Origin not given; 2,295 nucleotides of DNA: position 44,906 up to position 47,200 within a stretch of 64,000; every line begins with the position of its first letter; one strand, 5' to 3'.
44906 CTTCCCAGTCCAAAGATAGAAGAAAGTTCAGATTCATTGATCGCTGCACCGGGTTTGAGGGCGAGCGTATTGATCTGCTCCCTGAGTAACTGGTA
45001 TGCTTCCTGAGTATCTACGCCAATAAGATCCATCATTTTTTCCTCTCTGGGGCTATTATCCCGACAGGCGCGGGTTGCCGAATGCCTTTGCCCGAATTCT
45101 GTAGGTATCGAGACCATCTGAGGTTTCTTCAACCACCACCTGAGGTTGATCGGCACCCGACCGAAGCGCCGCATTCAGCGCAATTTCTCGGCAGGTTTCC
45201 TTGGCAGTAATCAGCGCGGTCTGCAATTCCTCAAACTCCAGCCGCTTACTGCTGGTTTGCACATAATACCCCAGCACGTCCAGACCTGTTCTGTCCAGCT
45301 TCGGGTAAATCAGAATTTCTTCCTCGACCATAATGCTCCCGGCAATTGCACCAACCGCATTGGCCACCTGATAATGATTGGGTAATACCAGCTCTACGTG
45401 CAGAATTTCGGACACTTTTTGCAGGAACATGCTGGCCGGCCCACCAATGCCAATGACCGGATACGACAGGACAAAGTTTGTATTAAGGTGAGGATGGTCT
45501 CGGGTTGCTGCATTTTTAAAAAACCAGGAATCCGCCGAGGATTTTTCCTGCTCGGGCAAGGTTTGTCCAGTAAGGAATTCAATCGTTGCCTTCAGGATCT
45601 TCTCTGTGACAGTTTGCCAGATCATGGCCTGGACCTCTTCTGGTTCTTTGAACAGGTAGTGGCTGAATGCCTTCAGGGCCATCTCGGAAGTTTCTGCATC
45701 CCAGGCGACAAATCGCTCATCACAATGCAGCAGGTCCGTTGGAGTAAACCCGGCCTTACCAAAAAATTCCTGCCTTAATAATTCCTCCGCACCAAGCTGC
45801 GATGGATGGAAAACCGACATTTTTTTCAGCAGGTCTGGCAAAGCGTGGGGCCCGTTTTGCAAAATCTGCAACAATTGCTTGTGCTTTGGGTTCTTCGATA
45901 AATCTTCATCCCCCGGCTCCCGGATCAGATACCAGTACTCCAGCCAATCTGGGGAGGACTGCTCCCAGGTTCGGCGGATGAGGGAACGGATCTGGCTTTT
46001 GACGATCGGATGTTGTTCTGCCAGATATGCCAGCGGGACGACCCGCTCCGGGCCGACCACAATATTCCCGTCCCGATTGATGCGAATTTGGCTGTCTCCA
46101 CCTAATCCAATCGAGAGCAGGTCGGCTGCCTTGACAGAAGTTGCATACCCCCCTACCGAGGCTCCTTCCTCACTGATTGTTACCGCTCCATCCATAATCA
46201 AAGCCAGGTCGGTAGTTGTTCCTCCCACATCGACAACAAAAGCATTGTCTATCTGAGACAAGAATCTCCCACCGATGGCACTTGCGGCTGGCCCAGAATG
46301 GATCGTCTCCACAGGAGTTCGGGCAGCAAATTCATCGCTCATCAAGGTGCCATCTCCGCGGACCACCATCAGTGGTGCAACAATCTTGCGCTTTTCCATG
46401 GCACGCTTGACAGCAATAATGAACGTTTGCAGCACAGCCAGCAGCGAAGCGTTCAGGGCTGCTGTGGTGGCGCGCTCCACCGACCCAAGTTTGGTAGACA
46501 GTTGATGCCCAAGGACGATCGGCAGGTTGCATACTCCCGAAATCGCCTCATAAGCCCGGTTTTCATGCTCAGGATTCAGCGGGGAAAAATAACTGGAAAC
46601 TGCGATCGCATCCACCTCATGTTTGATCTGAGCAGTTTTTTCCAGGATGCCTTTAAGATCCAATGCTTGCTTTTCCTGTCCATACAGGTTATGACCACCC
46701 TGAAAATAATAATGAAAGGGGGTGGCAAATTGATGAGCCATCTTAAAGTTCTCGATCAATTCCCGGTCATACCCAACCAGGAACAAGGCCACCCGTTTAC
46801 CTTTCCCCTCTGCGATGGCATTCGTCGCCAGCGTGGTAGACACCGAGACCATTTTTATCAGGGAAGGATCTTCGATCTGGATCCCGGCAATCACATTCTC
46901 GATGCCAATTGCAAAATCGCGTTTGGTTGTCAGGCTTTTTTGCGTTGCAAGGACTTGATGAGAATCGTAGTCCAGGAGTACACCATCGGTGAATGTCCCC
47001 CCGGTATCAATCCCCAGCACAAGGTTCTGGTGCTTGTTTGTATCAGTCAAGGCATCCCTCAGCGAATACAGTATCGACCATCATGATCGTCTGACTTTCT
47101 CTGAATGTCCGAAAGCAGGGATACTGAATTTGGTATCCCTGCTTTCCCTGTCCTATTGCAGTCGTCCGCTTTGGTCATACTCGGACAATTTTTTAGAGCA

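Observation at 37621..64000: Corrinoid methyl-transfer island with six divergent non-Pyl MttB paralogs sharing one MT2, one activase and two corrinoid carriers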

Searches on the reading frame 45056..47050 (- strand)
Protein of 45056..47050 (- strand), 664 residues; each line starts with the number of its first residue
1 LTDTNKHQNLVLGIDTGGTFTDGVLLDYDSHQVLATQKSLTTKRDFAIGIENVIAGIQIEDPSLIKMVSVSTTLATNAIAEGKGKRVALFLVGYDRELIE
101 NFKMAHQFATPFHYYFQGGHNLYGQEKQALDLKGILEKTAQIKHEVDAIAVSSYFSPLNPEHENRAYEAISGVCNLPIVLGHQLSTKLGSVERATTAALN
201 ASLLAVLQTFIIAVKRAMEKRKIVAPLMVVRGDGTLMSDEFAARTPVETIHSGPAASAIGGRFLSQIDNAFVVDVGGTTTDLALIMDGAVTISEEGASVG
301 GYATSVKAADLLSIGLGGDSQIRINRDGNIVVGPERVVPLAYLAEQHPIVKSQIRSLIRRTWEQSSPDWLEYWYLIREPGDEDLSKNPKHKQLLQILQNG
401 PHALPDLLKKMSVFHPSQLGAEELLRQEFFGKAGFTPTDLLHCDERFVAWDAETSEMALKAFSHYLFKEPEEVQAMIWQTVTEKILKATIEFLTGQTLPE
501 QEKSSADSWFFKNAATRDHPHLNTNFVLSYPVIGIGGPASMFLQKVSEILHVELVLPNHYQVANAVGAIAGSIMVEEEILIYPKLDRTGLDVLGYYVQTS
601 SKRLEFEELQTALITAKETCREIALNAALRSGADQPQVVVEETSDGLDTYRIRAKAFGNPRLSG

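Call 3: search_protein_families(library=pfam, proteins=[window:45056-47050:-])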
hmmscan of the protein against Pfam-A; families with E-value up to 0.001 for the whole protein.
window:45056-47050:- (664 aa): 3 families
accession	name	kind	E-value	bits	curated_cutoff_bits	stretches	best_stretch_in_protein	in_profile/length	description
PF05378.19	Hydant_A_N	-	5.1e-32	111.4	25.2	1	12-171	2-173/176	Hydantoinase/oxoprolinase N-terminal region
PF01968.24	Hydantoinase_A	-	9.1e-28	97.8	22.9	1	193-335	1-145/291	Hydantoinase/oxoprolinase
PF13941.12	MutL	-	2.3e-06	27.1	27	0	12-63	2-54/450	MutL protein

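Call 12: search_protein_families(library=ncbifam, proteins=[window:45056-47050:-], max_evalue=0.00001)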
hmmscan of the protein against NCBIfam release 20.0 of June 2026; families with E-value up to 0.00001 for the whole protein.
window:45056-47050:- (664 aa): 4 families
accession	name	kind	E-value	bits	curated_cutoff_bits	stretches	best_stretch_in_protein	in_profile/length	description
NF050156.1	CapLactmsAlpCapA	equivalog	3.3e-27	95.1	1000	1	124-335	135-350/689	caprolactamase subunit alpha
NF042975.2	AcphenoCarb_ApcC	equivalog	2.2e-23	82.4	1500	1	145-335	170-367/733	acetophenone carboxylase subunit gamma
NF042960.1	AcphenoCarb_ApcA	equivalog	6.8e-12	44.4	1250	1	175-336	173-334/658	acetophenone carboxylase subunit alpha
NF040745.1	accessory_GlmL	equivalog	2.7e-07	29.8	475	0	12-76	2-64/459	methylaspartate mutase accessory protein GlmL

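Call 27: find_homologous_proteins(query=window:45056-47050:-, max_evalue=1e-10)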
Query window:45056-47050:- (664 aa): 7996 proteins with E <= 1e-10 among 8000 candidates; the best 120 are listed.
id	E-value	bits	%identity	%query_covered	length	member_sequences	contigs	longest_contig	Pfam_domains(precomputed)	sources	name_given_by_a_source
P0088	0.0e+0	1482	100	100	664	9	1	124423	PF01968.25,PF13941.13,PF05378.20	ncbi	-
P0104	0.0e+0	1243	84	99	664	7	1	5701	PF01968.25,PF13941.13,PF05378.20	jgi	-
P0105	0.0e+0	1240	83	100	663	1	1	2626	PF01968.25,PF13941.13,PF05378.20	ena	-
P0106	0.0e+0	1234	83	100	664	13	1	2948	PF01968.25,PF13941.13,PF05378.20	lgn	-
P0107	0.0e+0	1232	82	100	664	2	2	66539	PF01968.25,PF13941.13,PF05378.20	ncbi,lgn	-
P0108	0.0e+0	1219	81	100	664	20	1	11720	PF01968.25,PF13941.13,PF05378.20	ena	-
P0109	0.0e+0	1204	81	99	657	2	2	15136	PF01968.25,PF13941.13,PF05378.20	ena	-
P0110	0.0e+0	1201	80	100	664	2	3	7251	PF01968.25,PF13941.13,PF05378.20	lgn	-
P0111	0.0e+0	1157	79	96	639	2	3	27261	PF01968.25,PF05378.20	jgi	jgi:N-methylhydantoinase A/oxoprolinase/acetone carboxylase beta subunit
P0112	0.0e+0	1064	72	100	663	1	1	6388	PF01968.25,PF13941.13,PF05378.20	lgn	-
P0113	0.0e+0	1024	68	100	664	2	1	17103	PF01968.25,PF13941.13,PF05378.20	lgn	-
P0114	0.0e+0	1016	67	100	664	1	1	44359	PF01968.25,PF13941.13,PF05378.20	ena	-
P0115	5.1e-298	1008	67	100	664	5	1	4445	PF01968.25,PF13941.13,PF05378.20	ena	-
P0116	8.6e-298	1007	68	100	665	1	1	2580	PF01968.25,PF13941.13,PF05378.20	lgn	-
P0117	1.6e-295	1000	67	100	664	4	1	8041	PF01968.25,PF13941.13,PF05378.20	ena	-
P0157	7.2e-285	965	64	100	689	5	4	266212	PF01968.25,PF13941.13,PF05378.20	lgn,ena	-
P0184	3.0e-283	959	65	100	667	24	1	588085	PF01968.25,PF13941.13,PF05378.20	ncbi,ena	-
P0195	1.7e-282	957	64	99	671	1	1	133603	PF01968.25,PF13941.13,PF05378.20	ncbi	-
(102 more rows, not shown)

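Call 28: find_encoding_contigs(protein=P0184, flank=8000, max_places=2)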
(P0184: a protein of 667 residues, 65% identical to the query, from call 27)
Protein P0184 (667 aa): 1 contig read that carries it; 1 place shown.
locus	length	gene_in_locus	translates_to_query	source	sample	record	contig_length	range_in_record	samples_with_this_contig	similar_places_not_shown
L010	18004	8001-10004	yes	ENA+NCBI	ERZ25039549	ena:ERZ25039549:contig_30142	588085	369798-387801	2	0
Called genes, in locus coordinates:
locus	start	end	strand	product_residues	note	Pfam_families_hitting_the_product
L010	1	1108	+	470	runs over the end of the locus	PF06253:MTTB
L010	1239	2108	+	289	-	PF02007:MtrH (weak), PF03599:CdhD, PF00809:Pterin_bind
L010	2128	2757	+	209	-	PF00392:GntR, PF07729:FCD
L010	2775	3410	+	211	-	PF02607:B12-binding_2, PF02310:B12-binding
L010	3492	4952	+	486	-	PF06253:MTTB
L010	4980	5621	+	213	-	PF02607:B12-binding_2, PF02310:B12-binding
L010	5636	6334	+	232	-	PF07796:DUF1638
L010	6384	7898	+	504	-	PF06253:MTTB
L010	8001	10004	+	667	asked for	PF05378:Hydant_A_N, PF13941:MutL (faint), PF01968:Hydantoinase_A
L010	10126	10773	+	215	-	PF00392:GntR, PF07729:FCD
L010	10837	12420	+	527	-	PF00111:Fer2, PF17651:Raco_middle, PF14574:RACo_C_ter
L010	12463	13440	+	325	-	PF00892:EamA, PF03151:TPT (weak), PF16913:PUNUT (faint), PF00892:EamA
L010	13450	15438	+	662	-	PF05378:Hydant_A_N, PF13941:MutL (faint), PF01968:Hydantoinase_A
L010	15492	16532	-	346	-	PF01380:SIS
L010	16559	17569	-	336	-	PF00933:Glyco_hydro_3, PF01915:Glyco_hydro_3_C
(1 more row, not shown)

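Call 29: find_encoding_contigs(protein=P0157, flank=8000, max_places=2)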
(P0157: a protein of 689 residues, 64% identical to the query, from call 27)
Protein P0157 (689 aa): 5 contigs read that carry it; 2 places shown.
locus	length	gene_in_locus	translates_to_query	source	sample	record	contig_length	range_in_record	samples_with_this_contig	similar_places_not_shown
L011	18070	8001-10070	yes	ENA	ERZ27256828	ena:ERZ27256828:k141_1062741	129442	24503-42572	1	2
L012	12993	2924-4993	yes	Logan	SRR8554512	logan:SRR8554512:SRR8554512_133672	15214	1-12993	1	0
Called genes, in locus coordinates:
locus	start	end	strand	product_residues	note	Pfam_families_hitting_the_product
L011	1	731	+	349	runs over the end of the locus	PF02653:BPD_transp_2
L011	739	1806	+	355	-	PF02653:BPD_transp_2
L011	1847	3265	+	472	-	PF06253:MTTB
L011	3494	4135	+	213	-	PF02607:B12-binding_2, PF02310:B12-binding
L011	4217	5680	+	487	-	PF06253:MTTB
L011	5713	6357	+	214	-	PF02607:B12-binding_2, PF02310:B12-binding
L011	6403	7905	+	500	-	PF06253:MTTB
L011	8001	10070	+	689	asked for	PF05378:Hydant_A_N, PF13941:MutL (faint), PF01968:Hydantoinase_A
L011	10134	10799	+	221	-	PF00392:GntR, PF07729:FCD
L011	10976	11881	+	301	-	PF06253:MTTB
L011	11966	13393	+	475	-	PF06253:MTTB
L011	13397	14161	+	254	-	-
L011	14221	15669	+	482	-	PF06253:MTTB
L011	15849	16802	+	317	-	PF00892:EamA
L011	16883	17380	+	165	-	PF04073:tRNA_edit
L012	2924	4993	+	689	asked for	PF05378:Hydant_A_N, PF13941:MutL (faint), PF01968:Hydantoinase_A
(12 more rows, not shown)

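Call 30: find_encoding_contigs(protein=P0195, flank=8000, max_places=2)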
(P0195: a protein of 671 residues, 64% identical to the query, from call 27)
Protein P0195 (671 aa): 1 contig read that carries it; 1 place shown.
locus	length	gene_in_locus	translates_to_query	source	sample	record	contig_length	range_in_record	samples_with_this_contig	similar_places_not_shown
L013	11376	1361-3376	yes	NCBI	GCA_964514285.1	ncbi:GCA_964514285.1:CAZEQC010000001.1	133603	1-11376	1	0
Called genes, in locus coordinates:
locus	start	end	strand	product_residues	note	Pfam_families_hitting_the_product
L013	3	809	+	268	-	?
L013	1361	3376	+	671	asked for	PF05378:Hydant_A_N, PF13941:MutL (faint), PF01968:Hydantoinase_A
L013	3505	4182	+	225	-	PF00392:GntR, PF07729:FCD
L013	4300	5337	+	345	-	PF00892:EamA, PF08627:CRT-like (weak)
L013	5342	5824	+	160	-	PF04073:tRNA_edit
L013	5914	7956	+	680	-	PF05378:Hydant_A_N, PF13941:MutL (weak), PF01968:Hydantoinase_A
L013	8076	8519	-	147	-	PF01741:MscL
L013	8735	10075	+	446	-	PF13529:Peptidase_C39_2, PF00515:TPR_1 (faint), PF13424:TPR_12 (faint), PF07719:TPR_2 (faint)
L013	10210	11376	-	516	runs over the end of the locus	PF03023:MurJ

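Call 33: search_solved_structures(query=window:45056-47050:-, max_evalue=0.01)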
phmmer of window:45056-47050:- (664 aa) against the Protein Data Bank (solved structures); distinct sequences matched with E-value up to 0.01: 6.
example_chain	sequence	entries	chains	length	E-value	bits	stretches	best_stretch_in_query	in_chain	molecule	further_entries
6yra_A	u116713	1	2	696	1.5e-21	79.8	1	8-335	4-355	5-oxoprolinase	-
5l9w_B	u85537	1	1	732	5.9e-20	74.5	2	145-335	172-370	Acetophenone carboxylase gamma subunit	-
7hk5_A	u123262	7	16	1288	7.3e-17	64.3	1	12-336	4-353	N-methylhydantoinase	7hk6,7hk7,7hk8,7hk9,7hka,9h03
5l9w_b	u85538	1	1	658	1.8e-11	46.5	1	12-337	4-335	Acetophenone carboxylase alpha subunit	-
5svb_B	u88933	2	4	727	1.2e-08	37.2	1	145-334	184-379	Acetone carboxylase beta subunit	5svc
5m45_B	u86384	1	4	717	4.8e-08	35.2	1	209-334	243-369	Acetone carboxylase beta subunit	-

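Call 46: find_related_loci(query=A2, collection=genome_contigs, flank=10000)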
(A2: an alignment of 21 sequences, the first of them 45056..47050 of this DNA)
Query A2 (664 aa) in genome_contigs; peptide patterns used: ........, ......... (x = any residue, [..] = any of these).
523 stretches matched a pattern; 461 encode a relative of the query (tblastn E <= 1e-3); the best 80 are kept; 80 distinct loci.
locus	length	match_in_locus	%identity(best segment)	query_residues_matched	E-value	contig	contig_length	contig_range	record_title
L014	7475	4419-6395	66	8-662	0e+0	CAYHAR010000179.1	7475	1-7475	MAG TPA_asm: uncultured Anaerolineae bacterium isolate ERP119294_co1_453 genome assembly, contig: NODE_14388_length_7475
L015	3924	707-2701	67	5-663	0e+0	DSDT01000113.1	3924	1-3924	MAG TPA_asm: Chloroflexota bacterium isolate SpSt-1225 Ga0129302_1015488, whole genome shotgun sequence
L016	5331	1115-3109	65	2-663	0e+0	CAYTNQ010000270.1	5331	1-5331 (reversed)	MAG TPA_asm: uncultured Anaerolineales bacterium isolate binchicken_co294_35 genome assembly, contig: NODE_12427_length_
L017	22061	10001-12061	64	2-664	0e+0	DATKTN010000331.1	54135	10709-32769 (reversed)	MAG TPA_asm: Anaerolineae bacterium isolate SMAG_U14082 k141_2370738, whole genome shotgun sequence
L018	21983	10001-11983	66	4-662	0e+0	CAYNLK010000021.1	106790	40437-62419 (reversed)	MAG TPA_asm: uncultured Caldilineaceae bacterium isolate binchicken_co44_236 genome assembly, contig: NODE_339_length_10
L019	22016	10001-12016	65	2-664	0e+0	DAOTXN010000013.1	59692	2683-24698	MAG TPA_asm: Anaerolineae bacterium isolate H21_255 k133_2728012, whole genome shotgun sequence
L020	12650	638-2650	66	2-662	0e+0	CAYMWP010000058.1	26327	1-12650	MAG TPA_asm: uncultured Anaerolineales bacterium isolate binchicken_co334_151 genome assembly, contig: NODE_3033_length_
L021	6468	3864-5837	64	9-663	0e+0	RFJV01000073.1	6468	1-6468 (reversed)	MAG: Chloroflexi bacterium isolate J111 k99_50951, whole genome shotgun sequence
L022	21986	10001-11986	65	4-663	0e+0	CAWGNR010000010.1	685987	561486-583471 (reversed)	MAG: uncultured Chloroflexia bacterium isolate MFD05684.bin.1.47 genome assembly, contig: contig_27871, whole genome sho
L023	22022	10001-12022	65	4-663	0e+0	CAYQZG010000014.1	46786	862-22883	MAG TPA_asm: uncultured Anaerolineales bacterium isolate binchicken_co15_218 genome assembly, contig: NODE_241_length_46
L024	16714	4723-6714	65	2-663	0e+0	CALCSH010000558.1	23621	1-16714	MAG TPA_asm: uncultured Anaerolineae bacterium isolate ERR2206789_bin.32_CONCOCT_v1.1_MAG genome assembly, contig: ERZ89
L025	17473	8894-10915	63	3-663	0e+0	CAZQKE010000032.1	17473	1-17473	MAG TPA_asm: uncultured Anaerolineaceae bacterium isolate binchicken_co219_462 genome assembly, contig: k141_515625, who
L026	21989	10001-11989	65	3-662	0e+0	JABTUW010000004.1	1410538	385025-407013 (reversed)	MAG: Anaerolineales bacterium isolate H5_CFX7 seq004, whole genome shotgun sequence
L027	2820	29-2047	64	3-662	0e+0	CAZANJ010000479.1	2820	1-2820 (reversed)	MAG TPA_asm: uncultured Anaerolineales bacterium isolate binchicken_co8_337 genome assembly, contig: NODE_73480_length_2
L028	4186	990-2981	64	3-663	0e+0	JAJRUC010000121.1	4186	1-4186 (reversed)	MAG: Chloroflexota bacterium isolate Dive96_bin10.145 k141_1406591, whole genome shotgun sequence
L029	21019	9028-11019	66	5-663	0e+0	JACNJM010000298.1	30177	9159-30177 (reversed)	MAG: Anaerolineae bacterium isolate NIOZ-UU35 NIOZ-UU_NODE_1665_length_30177_cov_13.6735, whole genome shotgun sequence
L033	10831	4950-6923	65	8-663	0e+0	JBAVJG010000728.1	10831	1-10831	MAG: Anaerolineales bacterium isolate MFD01311_ilm_asm_bin16 k127_68412, whole genome shotgun sequence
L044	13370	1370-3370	64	5-663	0e+0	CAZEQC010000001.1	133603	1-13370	MAG TPA_asm: uncultured Anaerolineales bacterium isolate binchicken_co15_221 genome assembly, contig: NODE_8_length_1336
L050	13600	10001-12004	64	3-663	0e+0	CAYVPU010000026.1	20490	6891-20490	MAG TPA_asm: uncultured Anaerolineae bacterium isolate binchicken_co97_394 genome assembly, contig: NODE_10699_length_20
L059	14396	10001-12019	63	3-663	0e+0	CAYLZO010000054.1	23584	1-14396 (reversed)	MAG TPA_asm: uncultured Anaerolineaceae bacterium isolate SRP141376_co1_201 genome assembly, contig: NODE_4698_length_23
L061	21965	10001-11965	63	10-662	0e+0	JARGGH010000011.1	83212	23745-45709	MAG: Anaerolineales bacterium isolate C14-27 NODE_11_length_83212_cov_22.590437, whole genome shotgun sequence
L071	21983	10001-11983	62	5-663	0e+0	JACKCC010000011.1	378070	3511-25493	MAG: Ardenticatenaceae bacterium isolate HK-STAS-CHLO-37 HK-STAS-CHLO-37_11, whole genome shotgun sequence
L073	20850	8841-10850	63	3-663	0e+0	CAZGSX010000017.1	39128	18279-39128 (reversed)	MAG TPA_asm: uncultured Anaerolineales bacterium isolate SRP319275_co2_215 genome assembly, contig: NODE_538_length_3912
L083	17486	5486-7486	62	1-662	0e+0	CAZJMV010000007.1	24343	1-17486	MAG TPA_asm: uncultured Anaerolineaceae bacterium isolate SRP067234_co1_294 genome assembly, contig: k99_1097299, whole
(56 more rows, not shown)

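Call 47: predict_structure(alignment_id=A2)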
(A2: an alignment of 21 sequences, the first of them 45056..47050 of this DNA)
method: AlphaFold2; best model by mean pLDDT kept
length: 664 residues; sequences in the alignment: 21
mean_pLDDT: 78.1   pTM: 0.75
mean pLDDT of the five models: 78.1, 75.0, 74.5, 63.5, 56.5
residues with pLDDT >= 90: 122; 70-90: 382; 50-70: 109; < 50: 51
segments of 3 or more residues with pLDDT < 50: 1-5, 79-81, 294-302, 307-312, 426-430, 502-504, 512-527
pLDDT, mean of each block of 10 residues (from residue 1): 57 81 89 87 71 87 89 59 75 89 79 87 77 94 89 79 90 88 77 85 82 90 88 77 62 74 87 75 74 49 47 54 84 76 86 85 69 67 66 84 88 80 51 80 71 89 88 90 82 69 52 45 47 87 85 89 86 81 80 86 88 95 87 86 84 86 67
secondary structure, 60 per line:
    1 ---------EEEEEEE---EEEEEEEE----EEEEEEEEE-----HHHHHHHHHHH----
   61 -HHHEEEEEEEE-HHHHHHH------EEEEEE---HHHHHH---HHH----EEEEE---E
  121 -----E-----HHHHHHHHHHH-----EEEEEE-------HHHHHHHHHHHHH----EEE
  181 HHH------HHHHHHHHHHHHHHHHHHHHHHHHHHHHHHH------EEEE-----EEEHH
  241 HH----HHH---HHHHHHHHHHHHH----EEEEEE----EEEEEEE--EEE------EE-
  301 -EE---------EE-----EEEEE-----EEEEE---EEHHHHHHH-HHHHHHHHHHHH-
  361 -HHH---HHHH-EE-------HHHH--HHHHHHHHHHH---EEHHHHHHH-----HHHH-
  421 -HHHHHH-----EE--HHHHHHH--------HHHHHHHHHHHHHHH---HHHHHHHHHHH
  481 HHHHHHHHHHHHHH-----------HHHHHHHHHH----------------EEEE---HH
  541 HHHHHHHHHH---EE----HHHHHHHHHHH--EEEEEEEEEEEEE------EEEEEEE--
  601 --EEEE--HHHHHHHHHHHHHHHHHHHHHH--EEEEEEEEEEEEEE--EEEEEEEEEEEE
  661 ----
elements in order (helices of 4 or more, strands of 3 or more residues): E10-16 E20-27 E32-40 H46-56 E65-72 H74-80 E87-92 H96-101 E112-116 H132-142 E148-153 H161-173 E178-180 H190-220 E227-230 E236-238 H239-242 H253-265 E270-275 E280-286 E289-291 E320-324 E330-334 H340-346 H348-359 H368-371 H382-385 H388-398 H404-410 H416-419 H422-427 H437-443 H452-466 H470-494 H506-515 E532-535 H539-550 H560-570 E573-585 E592-598 E603-606 H609-630 E633-646 E649-660
